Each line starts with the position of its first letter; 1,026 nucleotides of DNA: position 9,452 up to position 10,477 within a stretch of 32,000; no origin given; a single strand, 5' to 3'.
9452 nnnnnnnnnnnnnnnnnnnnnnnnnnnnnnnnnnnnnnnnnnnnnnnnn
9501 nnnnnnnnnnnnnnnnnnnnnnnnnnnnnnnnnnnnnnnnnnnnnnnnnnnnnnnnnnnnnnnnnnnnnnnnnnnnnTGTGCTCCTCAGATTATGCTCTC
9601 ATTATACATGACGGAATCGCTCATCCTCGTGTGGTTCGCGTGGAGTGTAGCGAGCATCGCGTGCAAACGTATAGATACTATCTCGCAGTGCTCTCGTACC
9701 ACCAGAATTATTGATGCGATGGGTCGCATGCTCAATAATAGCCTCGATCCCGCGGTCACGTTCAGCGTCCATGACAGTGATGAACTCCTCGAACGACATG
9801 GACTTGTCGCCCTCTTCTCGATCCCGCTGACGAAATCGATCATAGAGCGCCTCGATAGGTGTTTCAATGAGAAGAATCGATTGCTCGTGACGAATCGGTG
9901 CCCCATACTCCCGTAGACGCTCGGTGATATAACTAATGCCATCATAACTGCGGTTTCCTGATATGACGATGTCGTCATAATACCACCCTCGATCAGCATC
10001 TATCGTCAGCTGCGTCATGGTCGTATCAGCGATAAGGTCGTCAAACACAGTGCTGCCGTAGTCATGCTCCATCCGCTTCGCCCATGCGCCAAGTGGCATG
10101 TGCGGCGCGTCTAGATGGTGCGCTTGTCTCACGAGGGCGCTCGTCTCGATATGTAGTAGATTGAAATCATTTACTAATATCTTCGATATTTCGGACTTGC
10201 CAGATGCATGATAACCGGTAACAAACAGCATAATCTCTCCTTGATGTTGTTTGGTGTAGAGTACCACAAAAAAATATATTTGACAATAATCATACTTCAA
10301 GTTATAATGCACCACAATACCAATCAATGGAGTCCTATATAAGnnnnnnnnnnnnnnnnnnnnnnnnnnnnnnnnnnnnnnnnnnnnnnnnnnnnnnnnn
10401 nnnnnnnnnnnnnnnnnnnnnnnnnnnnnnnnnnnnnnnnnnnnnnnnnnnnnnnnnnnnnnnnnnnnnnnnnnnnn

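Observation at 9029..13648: Compact divergent cluster combining PrnB-like, beta-RFAP-synthase-like GHMP, methyltransferase, GrpB, P-loop kinase and Ham1: unassigned nucleoside/C-glycoside-type pathway?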

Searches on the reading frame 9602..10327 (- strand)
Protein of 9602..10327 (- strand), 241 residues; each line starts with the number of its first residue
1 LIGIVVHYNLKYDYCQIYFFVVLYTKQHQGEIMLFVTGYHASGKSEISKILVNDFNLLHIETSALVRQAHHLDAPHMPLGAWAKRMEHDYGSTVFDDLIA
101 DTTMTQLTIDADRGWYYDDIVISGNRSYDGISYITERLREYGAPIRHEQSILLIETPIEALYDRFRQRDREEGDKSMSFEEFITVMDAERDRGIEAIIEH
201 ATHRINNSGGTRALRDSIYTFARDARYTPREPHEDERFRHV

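Call 3: search_protein_families(library=pfam, proteins=[window:9602-10327:-], max_evalue=0.1)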
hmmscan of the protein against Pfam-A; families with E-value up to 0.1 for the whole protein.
window:9602-10327:- (241 aa): 4 families
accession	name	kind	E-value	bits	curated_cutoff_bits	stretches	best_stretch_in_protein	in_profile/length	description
PF13238.12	AAA_18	-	1.5e-05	25.9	29.4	1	35-176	2-119/128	AAA domain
PF13207.12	AAA_17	-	7.6e-05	23.4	27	1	37-179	1-132/136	AAA domain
PF13671.12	AAA_33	-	0.00037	21.2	27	1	33-177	1-127/143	AAA domain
PF00406.28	ADK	-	0.0054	17.3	26.8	1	37-166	2-121/151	Adenylate kinase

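Call 4: search_protein_families(library=ncbifam, proteins=[window:9602-10327:-], max_evalue=0.1)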
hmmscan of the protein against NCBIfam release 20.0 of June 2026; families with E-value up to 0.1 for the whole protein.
window:9602-10327:- (241 aa): 12 families
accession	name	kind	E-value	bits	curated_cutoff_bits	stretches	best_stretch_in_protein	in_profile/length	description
NF002700.0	PRK02496.1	equivalog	6.9e-06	25.8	262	1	34-172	4-132/184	adenylate kinase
TIGR01351.1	adk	subfamily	3.2e-05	23.7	168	1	36-169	4-128/212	adenylate kinase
NF011102.0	PRK14529.1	equivalog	8.9e-05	22.2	331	1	35-119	4-84/223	adenylate kinase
NF001385.0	PRK00279.2-3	equivalog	0.00066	19.3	315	1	31-99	4-68/213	adenylate kinase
NF011099.0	PRK14526.1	equivalog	0.00078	19.2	223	1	35-73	4-42/211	adenylate kinase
NF006226.0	PRK08356.1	equivalog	0.0014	18.4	189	1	99-220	78-188/195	hypothetical protein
NF001380.0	PRK00279.1-2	equivalog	0.0019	17.6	251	1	35-165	4-124/216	adenylate kinase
NF001381.0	PRK00279.1-3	equivalog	0.0021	17.8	187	1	35-174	4-133/188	adenylate kinase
NF011104.0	PRK14531.1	equivalog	0.0093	15.7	160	1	34-175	6-135/183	adenylate kinase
NF011103.0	PRK14530.1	equivalog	0.043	13.4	294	1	35-108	7-80/215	adenylate kinase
NF001379.0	PRK00279.1-1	equivalog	0.046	13.1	268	1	36-108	5-73/216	adenylate kinase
NF004040.0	PRK05537.1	equivalog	0.056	11.9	669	1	25-55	391-420/572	bifunctional sulfate adenylyltransferase/adenylylsulfate kinase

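Call 37: search_solved_structures(query=A2, max_evalue=1, show_alignments=1)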
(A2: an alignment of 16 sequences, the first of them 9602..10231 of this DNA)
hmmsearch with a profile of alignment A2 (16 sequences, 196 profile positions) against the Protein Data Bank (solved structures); distinct sequences matched with E-value up to 1: 190 (the best 60 are shown).
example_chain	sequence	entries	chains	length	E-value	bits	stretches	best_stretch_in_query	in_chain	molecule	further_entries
9d2f_A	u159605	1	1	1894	1e-18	70.7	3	2-91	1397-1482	Adenylate kinase 9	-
3h0k_A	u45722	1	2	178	1.9e-17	66.6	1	2-183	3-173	UPF0200 protein SSO1041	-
3lw7_A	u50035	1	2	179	2e-17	66.5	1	2-183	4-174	Adenylate kinase related protein (AdkA-like)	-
9fqr_Xf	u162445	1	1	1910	2e-14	56.7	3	2-56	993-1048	Cilia- and flagella-associated protein 276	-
1tev_A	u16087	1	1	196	8.2e-09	38.4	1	2-163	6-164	UMP-CMP kinase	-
7e9v_A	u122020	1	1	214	1.1e-08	38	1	2-163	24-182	UMP-CMP kinase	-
2if2_A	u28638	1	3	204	4.4e-08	36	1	4-183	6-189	Dephospho-CoA kinase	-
9fqr_G8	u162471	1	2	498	8e-08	35.2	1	3-148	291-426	Adenylate kinase 8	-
4jky_A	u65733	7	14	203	2.3e-07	33.7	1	2-135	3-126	Adenylate kinase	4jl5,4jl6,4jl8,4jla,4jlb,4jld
4jlo_A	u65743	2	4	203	2.3e-07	33.7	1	2-135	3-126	Adenylate kinase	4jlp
2rgx_A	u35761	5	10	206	2.4e-07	33.6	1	2-135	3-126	Adenylate kinase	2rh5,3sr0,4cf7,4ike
4typ_C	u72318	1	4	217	2.4e-07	33.6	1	2-155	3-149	Adenylate kinase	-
4ntz_A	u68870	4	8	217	3e-07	33.3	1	3-148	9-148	Adenylate kinase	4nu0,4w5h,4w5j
4qbg_B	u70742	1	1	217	3.7e-07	33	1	2-155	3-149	Adenylate kinase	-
1uky_A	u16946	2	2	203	8.8e-07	31.8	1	2-137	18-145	URIDYLATE KINASE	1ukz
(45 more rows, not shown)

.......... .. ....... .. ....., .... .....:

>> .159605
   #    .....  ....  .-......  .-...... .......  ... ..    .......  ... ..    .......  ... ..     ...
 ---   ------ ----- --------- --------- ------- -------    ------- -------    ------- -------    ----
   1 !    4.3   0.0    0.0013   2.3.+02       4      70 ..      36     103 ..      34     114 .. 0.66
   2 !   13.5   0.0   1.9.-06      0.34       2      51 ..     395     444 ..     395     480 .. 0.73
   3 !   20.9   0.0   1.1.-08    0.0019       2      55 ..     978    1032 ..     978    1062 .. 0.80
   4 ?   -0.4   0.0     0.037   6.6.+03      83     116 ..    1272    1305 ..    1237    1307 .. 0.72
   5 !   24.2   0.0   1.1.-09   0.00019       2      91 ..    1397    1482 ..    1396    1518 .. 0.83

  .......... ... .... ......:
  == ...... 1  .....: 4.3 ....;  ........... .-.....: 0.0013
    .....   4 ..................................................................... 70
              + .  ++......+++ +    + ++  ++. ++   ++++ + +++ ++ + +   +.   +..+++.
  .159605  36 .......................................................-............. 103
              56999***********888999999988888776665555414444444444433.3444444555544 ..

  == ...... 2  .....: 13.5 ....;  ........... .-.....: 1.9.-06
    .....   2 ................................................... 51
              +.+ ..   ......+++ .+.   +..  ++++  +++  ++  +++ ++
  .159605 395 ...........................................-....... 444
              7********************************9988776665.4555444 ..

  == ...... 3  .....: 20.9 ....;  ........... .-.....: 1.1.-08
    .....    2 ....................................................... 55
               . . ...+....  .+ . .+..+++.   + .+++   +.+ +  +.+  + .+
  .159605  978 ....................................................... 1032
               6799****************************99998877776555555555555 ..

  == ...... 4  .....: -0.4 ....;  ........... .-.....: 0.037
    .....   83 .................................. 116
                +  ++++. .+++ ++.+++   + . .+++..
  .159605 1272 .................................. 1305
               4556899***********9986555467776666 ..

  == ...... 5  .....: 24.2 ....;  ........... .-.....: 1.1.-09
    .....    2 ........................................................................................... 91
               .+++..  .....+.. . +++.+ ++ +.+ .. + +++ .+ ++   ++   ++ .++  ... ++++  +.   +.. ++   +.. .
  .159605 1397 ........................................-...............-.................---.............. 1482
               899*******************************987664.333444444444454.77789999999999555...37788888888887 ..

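Call 53: search_protein_families(library=padloc, max_evalue=0.01, proteins=[window:9602-10231:-])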
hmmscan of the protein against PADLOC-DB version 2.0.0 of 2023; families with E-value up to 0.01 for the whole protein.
window:9602-10231:- (209 aa): 0 families
